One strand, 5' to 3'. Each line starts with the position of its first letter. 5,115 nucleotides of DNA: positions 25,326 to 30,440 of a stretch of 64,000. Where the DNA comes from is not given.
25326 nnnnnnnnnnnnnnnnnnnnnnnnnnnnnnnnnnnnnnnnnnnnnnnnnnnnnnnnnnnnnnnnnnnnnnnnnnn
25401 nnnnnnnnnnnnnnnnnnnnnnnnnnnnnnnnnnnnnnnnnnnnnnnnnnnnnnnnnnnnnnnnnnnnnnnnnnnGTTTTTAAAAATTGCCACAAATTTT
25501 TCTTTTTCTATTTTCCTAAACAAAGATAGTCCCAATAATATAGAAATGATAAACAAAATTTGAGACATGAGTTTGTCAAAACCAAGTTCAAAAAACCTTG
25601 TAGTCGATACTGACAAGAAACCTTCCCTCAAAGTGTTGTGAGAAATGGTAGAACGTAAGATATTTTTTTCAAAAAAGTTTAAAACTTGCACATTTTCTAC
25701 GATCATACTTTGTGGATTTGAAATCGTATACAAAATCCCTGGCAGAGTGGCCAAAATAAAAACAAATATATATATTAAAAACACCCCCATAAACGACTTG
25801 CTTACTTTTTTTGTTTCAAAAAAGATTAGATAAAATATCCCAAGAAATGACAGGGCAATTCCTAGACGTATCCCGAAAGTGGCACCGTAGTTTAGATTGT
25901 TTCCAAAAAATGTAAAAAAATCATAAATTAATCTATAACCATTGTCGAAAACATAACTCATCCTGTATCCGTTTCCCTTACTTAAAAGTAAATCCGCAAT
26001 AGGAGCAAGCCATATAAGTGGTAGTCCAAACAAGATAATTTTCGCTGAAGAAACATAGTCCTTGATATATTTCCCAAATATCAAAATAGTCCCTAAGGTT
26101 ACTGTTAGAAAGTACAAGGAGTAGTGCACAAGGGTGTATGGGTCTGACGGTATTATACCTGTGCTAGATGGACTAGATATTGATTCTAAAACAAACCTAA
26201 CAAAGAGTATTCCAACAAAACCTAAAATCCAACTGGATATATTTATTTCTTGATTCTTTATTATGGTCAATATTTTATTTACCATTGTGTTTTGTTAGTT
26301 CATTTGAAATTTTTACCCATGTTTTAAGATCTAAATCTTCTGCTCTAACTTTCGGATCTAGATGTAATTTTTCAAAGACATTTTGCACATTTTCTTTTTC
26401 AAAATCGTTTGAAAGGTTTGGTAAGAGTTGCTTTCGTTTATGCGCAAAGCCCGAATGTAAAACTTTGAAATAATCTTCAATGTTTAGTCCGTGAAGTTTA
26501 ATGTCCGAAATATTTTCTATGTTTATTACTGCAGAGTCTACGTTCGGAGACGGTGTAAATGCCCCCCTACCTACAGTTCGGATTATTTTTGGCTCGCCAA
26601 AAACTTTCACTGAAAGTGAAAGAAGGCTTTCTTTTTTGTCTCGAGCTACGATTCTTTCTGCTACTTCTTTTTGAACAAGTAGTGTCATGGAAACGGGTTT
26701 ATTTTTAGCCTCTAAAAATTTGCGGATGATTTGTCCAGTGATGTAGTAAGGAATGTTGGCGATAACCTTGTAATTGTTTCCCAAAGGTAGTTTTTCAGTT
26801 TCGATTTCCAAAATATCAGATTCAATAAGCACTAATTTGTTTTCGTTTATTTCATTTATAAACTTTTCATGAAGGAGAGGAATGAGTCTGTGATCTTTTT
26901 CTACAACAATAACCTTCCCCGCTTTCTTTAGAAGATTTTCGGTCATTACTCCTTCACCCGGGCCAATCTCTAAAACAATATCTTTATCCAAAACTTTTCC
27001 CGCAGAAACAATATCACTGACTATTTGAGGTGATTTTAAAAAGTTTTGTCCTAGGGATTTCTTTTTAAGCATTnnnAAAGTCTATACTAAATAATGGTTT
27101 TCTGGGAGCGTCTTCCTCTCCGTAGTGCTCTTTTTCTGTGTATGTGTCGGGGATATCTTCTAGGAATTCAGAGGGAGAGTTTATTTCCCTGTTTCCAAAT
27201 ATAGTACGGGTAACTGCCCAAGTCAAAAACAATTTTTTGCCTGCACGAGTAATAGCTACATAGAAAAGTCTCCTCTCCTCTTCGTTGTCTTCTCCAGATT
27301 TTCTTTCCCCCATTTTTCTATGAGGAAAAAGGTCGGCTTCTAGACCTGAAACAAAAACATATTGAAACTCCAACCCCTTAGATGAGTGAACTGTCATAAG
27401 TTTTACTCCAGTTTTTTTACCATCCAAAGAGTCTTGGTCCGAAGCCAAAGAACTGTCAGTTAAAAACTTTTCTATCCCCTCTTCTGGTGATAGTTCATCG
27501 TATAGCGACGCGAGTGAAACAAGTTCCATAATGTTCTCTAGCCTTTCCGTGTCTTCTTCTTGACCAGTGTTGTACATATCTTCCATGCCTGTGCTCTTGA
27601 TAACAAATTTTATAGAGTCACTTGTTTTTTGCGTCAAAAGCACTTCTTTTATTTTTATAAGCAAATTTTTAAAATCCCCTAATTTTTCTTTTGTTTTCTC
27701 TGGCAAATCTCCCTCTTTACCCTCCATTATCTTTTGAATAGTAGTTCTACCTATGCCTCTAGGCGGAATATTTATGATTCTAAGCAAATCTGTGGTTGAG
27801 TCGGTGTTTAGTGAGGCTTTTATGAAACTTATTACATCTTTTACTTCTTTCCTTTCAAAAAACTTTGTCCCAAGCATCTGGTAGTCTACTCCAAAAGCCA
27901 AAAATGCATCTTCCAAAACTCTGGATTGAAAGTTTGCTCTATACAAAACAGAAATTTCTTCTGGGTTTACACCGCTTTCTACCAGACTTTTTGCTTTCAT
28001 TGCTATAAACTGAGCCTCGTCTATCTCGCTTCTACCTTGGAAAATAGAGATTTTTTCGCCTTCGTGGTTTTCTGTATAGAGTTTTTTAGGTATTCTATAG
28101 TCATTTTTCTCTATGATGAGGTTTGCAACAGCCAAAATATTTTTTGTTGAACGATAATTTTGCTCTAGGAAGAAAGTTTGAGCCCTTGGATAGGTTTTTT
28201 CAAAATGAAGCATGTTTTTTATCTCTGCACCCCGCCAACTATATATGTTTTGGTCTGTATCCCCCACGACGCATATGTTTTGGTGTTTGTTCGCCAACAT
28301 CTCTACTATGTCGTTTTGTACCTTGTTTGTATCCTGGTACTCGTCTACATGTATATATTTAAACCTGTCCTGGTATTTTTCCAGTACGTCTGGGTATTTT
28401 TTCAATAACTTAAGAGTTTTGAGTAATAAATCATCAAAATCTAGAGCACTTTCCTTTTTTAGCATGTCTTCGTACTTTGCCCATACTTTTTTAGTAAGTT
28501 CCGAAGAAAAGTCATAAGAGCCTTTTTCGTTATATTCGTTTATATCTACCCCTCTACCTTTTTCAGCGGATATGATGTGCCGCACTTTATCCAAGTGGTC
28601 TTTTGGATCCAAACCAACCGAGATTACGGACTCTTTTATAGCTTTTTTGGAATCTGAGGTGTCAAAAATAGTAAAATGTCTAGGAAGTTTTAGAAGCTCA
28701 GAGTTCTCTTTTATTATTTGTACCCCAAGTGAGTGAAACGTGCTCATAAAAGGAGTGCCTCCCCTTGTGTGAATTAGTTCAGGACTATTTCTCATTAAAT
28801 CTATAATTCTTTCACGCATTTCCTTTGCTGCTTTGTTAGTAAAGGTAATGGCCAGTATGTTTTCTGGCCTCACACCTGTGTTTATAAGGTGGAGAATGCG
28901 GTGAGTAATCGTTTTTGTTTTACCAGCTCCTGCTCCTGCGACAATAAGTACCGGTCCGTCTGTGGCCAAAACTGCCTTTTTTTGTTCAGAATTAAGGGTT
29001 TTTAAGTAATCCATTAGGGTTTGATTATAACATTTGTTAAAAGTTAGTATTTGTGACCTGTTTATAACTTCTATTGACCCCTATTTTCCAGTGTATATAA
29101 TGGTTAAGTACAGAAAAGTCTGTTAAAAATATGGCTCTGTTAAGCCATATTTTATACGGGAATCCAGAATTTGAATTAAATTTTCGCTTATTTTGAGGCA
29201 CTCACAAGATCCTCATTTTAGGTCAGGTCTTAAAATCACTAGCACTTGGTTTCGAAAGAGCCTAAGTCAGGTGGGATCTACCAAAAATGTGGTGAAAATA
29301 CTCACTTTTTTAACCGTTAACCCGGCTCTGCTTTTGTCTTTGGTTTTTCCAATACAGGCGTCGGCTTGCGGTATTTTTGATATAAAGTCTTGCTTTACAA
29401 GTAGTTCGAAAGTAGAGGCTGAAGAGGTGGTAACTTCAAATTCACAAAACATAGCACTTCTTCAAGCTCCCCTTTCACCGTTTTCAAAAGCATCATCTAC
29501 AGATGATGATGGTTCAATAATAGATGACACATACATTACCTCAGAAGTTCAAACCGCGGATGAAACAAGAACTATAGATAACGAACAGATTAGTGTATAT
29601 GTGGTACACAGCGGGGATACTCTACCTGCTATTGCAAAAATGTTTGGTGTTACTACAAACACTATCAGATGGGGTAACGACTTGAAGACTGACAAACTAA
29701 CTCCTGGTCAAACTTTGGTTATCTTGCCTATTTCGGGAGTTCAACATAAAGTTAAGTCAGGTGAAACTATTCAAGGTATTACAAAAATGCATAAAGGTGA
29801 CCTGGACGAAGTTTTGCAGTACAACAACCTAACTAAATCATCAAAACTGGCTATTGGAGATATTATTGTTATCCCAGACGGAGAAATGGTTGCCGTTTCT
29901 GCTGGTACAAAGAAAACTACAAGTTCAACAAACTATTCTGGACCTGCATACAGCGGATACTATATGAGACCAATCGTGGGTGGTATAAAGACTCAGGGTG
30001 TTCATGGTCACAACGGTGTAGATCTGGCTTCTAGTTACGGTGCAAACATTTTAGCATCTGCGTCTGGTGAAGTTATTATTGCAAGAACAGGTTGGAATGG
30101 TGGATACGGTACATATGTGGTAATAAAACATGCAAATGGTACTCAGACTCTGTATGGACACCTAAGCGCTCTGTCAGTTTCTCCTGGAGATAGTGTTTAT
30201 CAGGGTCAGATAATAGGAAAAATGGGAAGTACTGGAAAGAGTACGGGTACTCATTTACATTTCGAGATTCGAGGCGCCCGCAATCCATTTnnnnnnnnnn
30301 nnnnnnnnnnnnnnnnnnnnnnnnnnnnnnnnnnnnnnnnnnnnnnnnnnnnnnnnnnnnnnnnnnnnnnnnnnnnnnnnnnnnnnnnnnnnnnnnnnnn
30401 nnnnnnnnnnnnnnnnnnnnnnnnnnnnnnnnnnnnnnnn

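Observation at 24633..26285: A 550-aa fusion of an unknown polytopic membrane domain to a UbiA-family prenyltransferase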

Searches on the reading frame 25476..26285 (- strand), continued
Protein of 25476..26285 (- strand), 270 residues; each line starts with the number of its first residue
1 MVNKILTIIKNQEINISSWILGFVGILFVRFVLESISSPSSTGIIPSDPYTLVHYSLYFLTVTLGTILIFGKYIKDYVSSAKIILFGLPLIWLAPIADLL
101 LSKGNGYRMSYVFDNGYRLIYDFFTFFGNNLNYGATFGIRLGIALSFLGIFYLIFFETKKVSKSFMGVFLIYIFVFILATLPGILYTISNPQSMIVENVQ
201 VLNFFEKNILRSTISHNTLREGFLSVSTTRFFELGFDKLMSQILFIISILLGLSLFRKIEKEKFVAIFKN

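Call 62: search_protein_families(library=pfam, proteins=[P0126, P0176, P0190, P0214, P0235, P0169, P0216], max_evalue=0.01)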
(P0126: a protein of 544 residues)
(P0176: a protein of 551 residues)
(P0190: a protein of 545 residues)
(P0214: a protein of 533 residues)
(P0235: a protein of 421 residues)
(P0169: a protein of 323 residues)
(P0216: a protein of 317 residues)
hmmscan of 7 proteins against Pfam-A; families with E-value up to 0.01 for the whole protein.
P0126 (544 aa): 0 families

P0176 (551 aa): 1 family
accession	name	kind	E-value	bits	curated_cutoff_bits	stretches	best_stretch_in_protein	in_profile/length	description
PF01040.23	UbiA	-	4e-31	108.6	34.2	1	306-535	19-246/250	UbiA prenyltransferase family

P0190 (545 aa): 1 family
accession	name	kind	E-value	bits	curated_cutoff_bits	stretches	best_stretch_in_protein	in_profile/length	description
PF01040.23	UbiA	-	3.8e-25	89.1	34.2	1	288-514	7-226/250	UbiA prenyltransferase family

P0214 (533 aa): 1 family
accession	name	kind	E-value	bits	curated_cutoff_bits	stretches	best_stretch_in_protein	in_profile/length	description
PF01040.23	UbiA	-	2.5e-27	96.2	34.2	1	296-505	19-229/250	UbiA prenyltransferase family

P0235 (421 aa): 0 families

P0169 (323 aa): 0 families

P0216 (317 aa): 1 family
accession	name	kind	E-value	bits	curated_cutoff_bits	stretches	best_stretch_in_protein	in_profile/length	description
PF11982.13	DUF3483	-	0.0094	16.1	31.5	0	226-299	92-163/215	Domain of unknown function (DUF3483)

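Call 78: find_encoding_contigs(protein=P0126, flank=8000, max_places=1)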
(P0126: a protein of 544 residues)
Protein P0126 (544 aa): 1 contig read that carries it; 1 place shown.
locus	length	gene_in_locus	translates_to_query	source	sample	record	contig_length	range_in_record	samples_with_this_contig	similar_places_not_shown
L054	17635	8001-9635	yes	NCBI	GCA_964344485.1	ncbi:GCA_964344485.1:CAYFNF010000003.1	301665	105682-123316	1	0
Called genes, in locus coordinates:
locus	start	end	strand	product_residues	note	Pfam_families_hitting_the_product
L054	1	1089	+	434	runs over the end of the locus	PF08245:Mur_ligase_M (weak), PF02875:Mur_ligase_C, PF27239:FOL3_C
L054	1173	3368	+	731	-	PF01751:Toprim, PF01131:Topoisom_bac, PF01396:Zn_ribbon_Top1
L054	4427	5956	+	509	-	PF13328:HD_4, PF01966:HD, PF04607:RelA_SpoT, PF02824:TGS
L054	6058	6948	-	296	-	PF02195:ParB_N, PF17762:HTH_ParB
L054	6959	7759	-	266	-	PF00142:Fer4_NifH, PF01656:CbiA, PF02374:ArsA_ATPase (weak), PF06564:CBP_BcsQ, PF09140:MipZ, PF10609:ParA, PF13614:AAA_31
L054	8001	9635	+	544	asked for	-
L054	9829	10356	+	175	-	-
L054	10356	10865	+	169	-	-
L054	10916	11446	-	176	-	PF07963:N_methyl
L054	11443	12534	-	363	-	PF11104:PilM_2, PF06723:MreB_Mbl (faint), PF14450:FtsA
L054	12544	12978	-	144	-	-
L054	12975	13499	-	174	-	-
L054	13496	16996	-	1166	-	PF07963:N_methyl, PF09458:H_lectin (faint)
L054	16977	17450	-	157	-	PF07963:N_methyl (faint), PF12019:GspH (weak)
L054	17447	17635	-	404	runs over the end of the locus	PF28597:T2SSF_N (faint), PF00482:T2SSF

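Call 84: find_encoding_contigs(protein=P0250, flank=8000, max_places=1)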
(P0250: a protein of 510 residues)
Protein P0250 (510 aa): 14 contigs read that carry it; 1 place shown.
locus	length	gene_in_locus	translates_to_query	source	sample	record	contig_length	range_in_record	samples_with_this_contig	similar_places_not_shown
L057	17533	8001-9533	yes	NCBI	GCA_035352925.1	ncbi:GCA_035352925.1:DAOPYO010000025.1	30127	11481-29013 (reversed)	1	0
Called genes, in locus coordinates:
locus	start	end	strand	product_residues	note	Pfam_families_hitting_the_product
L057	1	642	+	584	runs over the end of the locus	PF04851:ResIII, PF18766:SWI2_SNF2 (weak), PF08463:EcoEI_R_C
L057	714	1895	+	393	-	PF13289:SIR2_2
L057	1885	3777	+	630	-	PF01935:DUF87, PF04851:ResIII (faint)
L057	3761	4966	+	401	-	PF01420:Methylase_S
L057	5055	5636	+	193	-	PF19502:DUF6036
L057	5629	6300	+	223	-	-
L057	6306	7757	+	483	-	PF12161:HsdM_N, PF02384:N6_Mtase, PF01170:UPF0020, PF07669:Eco57I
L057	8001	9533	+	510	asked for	PF01040:UbiA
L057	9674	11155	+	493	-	PF13231:PMT_2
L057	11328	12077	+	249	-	PF04402:SIMPL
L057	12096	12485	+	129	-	PF07238:PilZ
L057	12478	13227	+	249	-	-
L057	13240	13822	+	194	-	PF00076:RRM_1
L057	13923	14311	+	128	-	-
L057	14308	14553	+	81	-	-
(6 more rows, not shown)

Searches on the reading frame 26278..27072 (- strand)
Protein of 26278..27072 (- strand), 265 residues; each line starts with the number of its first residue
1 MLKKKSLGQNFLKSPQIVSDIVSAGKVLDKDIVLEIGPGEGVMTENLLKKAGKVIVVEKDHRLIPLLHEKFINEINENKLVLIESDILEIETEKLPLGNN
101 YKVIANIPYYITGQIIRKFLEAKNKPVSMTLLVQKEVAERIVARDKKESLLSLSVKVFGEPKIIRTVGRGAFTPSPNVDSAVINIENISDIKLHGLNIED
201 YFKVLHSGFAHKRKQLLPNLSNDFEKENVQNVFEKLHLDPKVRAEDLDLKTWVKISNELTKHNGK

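Call 15: search_protein_families(library=pfam, proteins=[window:26278-27072:-], max_evalue=0.01)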
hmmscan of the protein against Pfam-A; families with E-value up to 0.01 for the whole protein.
window:26278-27072:- (265 aa): 1 family
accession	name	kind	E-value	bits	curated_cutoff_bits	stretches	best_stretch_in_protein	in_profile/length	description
PF00398.26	RrnaAD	-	9.1e-57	192.6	24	1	3-261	4-263/263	Ribosomal RNA adenine dimethylase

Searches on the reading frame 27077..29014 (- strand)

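Call 15: search_protein_families(library=pfam, proteins=[window:27077-29014:-], max_evalue=0.01)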
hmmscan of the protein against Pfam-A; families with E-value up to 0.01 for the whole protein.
window:27077-29014:- (646 aa): 8 families
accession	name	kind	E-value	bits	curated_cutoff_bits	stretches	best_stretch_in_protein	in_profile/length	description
PF00580.27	UvrD-helicase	-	8e-86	288.5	23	1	7-276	1-271/271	UvrD/REP helicase N-terminal domain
PF13361.12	UvrD_C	-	1.3e-66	225.9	25.6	1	283-600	3-348/350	UvrD-like helicase C-terminal domain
PF13245.12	AAA_19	-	6.9e-24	85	25.1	1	11-259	1-132/134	AAA domain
PF13538.12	UvrD_C_2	-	1.3e-10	41.4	27.4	1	539-597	4-51/52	UvrD-like helicase C-terminal domain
PF01443.25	Viral_helicase1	-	1.1e-07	32.4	21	0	204-274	47-115/228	Viral superfamily 1 RNA helicase core domain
PF13604.12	AAA_30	-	1.7e-07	31.6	27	1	6-70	1-66/191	AAA domain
PF13087.12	AAA_12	-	3.4e-05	23.9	27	0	531-597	133-190/195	AAA domain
PF13086.12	AAA_11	-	8e-05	23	27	1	7-81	2-85/257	AAA domain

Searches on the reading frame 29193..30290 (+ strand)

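Call 15: search_protein_families(library=pfam, proteins=[window:29193-30290:+], max_evalue=0.01)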
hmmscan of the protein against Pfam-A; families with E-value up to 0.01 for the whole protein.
window:29193-30290:+ (366 aa): 4 families
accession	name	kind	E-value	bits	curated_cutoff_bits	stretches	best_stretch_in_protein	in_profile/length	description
PF01551.29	Peptidase_M23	-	5.9e-32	110.2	28.7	1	272-364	2-92/96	Peptidase family M23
PF01476.26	LysM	-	5.6e-19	68.3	20.9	2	136-177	1-42/43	LysM domain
PF23473.1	LysM3_LYK4_5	-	6.4e-10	39.4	29.3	1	136-177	5-45/48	LYK4/5 LysM3 domain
PF23446.1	LysM1_NFP_LYK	-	5.2e-05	24.5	36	0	143-180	17-55/60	NFP/LYK LysM1 domain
